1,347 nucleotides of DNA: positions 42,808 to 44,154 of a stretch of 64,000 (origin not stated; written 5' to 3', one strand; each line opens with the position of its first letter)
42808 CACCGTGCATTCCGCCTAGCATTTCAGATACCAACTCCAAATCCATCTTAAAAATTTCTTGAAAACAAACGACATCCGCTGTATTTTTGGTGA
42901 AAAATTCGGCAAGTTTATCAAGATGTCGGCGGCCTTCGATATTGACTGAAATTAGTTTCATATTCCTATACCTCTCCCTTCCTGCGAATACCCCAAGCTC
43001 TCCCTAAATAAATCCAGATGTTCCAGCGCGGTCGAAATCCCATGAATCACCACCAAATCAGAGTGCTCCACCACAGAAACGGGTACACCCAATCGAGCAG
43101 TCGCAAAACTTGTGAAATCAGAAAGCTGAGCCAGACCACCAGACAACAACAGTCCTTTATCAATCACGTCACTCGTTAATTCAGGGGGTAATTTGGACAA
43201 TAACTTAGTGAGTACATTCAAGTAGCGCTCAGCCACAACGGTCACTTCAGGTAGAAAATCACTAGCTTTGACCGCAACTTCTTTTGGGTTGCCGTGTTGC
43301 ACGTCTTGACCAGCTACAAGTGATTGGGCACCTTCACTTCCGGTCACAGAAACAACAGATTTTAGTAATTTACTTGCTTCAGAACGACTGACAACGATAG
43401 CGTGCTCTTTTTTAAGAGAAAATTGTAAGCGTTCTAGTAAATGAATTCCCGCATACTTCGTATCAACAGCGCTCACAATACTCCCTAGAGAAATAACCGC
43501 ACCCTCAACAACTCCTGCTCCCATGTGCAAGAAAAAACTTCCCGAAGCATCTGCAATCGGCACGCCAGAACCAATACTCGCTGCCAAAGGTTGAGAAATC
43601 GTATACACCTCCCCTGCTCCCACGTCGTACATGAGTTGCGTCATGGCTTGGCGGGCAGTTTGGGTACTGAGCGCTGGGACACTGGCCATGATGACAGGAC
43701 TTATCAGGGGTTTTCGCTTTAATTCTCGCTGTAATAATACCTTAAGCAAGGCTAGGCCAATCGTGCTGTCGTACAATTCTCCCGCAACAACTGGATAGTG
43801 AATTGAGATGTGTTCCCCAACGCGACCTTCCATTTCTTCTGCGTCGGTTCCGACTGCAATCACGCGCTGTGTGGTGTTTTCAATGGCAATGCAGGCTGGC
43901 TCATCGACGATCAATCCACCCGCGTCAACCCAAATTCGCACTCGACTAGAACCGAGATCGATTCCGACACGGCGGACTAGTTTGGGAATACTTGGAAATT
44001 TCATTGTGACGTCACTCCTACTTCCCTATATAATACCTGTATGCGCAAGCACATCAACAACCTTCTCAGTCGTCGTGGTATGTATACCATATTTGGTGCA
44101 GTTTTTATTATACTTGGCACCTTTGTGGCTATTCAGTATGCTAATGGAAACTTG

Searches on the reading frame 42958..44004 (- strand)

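Call 64: search_protein_families(library=pfam, proteins=[window:42958-44004:-], max_evalue=0.00001)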
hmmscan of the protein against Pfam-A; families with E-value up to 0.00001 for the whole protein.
window:42958-44004:- (348 aa): 1 family
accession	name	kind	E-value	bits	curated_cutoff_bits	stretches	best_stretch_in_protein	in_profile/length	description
PF06723.19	MreB_Mbl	-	8e-67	225.8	27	1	12-332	3-324/327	MreB/Mbl protein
